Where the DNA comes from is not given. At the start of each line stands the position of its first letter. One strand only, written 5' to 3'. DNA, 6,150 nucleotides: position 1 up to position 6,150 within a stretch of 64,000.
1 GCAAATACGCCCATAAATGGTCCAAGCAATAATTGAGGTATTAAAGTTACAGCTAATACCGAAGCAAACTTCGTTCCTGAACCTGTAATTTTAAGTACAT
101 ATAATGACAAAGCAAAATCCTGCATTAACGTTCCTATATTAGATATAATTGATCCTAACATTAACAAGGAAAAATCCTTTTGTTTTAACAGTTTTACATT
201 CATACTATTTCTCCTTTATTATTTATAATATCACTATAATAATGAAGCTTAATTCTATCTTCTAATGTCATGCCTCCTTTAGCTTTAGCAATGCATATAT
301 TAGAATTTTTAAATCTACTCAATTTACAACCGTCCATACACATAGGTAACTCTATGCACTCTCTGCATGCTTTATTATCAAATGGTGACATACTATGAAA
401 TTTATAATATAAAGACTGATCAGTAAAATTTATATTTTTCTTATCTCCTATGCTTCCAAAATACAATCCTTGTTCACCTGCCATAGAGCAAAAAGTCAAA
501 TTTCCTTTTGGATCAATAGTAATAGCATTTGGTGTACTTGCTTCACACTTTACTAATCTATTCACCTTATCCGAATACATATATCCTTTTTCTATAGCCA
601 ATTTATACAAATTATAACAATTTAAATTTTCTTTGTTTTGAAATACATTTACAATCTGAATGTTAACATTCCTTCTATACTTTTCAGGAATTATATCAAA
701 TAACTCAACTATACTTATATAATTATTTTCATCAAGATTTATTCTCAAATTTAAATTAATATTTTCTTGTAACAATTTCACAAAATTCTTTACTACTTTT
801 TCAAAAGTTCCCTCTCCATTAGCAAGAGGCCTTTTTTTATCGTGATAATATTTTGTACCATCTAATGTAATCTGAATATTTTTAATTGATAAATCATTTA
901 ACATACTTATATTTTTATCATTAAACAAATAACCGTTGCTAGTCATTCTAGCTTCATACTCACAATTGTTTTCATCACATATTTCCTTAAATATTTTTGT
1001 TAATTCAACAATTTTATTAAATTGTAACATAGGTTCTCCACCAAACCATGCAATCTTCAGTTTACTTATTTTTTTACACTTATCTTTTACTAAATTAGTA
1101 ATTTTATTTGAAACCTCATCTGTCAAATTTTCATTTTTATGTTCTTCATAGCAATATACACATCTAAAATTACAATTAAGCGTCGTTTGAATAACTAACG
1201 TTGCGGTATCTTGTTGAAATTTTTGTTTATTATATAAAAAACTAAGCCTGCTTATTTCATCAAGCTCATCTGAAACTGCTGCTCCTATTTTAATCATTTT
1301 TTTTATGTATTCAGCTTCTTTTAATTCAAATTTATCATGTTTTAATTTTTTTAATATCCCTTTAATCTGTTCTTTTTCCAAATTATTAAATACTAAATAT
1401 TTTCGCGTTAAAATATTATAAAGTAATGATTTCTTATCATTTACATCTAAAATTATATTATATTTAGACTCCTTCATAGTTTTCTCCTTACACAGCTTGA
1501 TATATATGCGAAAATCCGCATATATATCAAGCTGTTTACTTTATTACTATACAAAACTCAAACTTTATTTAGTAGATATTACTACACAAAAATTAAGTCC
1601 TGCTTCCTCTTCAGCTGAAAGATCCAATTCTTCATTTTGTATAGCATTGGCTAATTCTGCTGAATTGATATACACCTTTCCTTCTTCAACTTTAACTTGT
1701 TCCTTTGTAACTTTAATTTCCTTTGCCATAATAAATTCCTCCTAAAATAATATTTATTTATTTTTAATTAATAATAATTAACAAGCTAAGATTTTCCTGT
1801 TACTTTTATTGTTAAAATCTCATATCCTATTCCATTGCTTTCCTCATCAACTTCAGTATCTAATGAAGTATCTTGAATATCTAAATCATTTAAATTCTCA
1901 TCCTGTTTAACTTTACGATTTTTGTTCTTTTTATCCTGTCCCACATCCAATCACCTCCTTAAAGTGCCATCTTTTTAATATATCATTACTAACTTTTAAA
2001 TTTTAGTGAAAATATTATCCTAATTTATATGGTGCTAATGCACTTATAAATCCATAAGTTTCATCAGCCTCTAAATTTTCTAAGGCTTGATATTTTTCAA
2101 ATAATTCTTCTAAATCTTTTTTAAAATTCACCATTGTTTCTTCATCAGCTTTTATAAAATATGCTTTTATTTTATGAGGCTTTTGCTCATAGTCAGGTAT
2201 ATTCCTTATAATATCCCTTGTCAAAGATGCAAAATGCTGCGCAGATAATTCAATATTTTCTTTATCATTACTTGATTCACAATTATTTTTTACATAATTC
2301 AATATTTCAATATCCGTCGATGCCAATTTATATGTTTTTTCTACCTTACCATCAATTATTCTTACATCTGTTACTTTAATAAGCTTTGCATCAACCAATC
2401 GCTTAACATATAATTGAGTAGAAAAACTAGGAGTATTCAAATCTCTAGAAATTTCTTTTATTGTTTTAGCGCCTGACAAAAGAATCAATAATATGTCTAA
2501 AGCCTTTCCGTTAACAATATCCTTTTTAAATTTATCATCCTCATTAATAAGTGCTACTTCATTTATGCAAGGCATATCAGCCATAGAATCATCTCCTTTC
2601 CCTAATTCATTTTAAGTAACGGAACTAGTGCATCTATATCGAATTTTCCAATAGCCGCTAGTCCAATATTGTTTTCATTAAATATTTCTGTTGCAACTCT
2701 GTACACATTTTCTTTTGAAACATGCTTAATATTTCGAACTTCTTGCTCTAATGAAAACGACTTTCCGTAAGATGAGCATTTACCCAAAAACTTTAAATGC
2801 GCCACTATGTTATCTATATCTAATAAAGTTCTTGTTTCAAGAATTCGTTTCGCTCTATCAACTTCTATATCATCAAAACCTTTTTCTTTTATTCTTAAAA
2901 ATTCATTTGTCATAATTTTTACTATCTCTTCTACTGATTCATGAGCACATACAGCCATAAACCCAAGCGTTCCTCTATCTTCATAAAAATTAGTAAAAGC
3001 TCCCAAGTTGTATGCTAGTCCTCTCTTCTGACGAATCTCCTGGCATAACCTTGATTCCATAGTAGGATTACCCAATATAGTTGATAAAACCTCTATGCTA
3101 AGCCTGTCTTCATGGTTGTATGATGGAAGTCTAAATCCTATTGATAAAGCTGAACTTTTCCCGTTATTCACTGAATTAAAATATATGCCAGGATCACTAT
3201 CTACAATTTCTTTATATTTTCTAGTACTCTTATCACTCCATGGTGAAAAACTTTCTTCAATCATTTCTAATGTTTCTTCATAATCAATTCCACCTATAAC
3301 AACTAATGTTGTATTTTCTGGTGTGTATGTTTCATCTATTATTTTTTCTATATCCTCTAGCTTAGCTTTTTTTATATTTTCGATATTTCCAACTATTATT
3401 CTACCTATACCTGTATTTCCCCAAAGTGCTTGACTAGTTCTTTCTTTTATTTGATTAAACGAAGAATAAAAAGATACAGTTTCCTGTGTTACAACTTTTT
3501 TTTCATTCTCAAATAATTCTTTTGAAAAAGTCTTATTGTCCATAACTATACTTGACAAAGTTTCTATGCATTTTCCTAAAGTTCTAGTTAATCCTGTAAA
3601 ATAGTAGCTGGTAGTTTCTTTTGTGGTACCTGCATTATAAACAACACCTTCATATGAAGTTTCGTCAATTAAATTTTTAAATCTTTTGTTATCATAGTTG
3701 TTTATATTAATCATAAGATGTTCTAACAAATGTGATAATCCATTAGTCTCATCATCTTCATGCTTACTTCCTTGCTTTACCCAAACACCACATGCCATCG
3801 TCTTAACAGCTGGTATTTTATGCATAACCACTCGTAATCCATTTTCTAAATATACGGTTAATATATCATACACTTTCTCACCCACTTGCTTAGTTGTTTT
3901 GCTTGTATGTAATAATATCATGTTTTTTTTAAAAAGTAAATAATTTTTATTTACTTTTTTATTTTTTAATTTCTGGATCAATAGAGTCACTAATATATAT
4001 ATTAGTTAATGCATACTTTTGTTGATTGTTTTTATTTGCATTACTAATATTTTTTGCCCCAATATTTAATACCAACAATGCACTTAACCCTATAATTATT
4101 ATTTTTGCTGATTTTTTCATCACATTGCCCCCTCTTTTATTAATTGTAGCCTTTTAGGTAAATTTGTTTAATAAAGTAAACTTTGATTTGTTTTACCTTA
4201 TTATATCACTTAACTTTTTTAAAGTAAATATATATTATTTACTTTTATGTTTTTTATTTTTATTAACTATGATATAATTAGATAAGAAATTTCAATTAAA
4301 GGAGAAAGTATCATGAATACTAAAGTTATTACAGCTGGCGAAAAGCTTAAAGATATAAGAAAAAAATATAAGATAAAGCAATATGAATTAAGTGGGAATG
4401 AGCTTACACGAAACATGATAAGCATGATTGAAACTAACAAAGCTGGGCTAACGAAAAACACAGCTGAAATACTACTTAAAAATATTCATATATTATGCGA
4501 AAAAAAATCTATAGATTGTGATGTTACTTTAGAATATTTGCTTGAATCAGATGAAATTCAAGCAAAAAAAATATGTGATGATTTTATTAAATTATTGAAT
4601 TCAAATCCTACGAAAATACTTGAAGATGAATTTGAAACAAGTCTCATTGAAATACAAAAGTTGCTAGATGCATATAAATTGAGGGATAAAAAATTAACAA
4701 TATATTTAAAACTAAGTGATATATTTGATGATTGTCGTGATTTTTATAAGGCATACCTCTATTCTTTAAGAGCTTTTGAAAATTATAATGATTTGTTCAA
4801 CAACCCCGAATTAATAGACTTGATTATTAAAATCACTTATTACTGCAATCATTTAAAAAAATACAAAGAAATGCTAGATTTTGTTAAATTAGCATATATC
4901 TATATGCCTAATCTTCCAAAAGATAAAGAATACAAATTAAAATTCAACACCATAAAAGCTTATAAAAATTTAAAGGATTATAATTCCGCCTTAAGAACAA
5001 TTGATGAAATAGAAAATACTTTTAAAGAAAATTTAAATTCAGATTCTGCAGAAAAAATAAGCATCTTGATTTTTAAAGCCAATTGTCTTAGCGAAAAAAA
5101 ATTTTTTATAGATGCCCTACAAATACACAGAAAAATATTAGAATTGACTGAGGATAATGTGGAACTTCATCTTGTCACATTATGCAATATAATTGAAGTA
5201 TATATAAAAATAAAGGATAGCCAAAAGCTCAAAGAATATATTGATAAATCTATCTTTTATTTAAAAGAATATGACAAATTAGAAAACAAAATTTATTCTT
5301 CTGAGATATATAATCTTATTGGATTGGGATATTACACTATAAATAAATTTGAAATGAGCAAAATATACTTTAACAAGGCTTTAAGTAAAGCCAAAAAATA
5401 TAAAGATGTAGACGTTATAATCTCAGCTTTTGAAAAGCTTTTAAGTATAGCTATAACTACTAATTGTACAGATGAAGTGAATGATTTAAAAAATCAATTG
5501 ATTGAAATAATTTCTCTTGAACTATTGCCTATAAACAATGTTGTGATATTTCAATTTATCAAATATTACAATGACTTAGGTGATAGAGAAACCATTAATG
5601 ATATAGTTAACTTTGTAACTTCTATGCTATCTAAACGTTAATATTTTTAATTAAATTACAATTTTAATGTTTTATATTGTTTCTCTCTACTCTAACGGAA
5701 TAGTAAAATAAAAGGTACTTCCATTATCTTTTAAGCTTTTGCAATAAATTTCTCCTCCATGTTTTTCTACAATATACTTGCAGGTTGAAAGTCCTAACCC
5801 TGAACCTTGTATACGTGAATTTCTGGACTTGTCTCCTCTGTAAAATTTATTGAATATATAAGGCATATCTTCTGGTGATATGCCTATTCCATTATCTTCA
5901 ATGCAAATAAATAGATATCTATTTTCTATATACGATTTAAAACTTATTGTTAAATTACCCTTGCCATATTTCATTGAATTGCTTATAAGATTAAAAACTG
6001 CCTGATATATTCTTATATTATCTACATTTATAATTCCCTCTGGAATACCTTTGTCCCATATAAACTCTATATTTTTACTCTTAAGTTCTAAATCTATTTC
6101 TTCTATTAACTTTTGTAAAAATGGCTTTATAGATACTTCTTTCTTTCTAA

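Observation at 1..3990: Second, compact RiPP-like locus: rSAM/SPASM enzyme, unannotated small peptides, M16 peptidase and MFS exporter (subtilosin-like logic)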

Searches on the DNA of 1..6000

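Call 73: search_rna_families(source=window, start=1, end=6000, threshold=gathering)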
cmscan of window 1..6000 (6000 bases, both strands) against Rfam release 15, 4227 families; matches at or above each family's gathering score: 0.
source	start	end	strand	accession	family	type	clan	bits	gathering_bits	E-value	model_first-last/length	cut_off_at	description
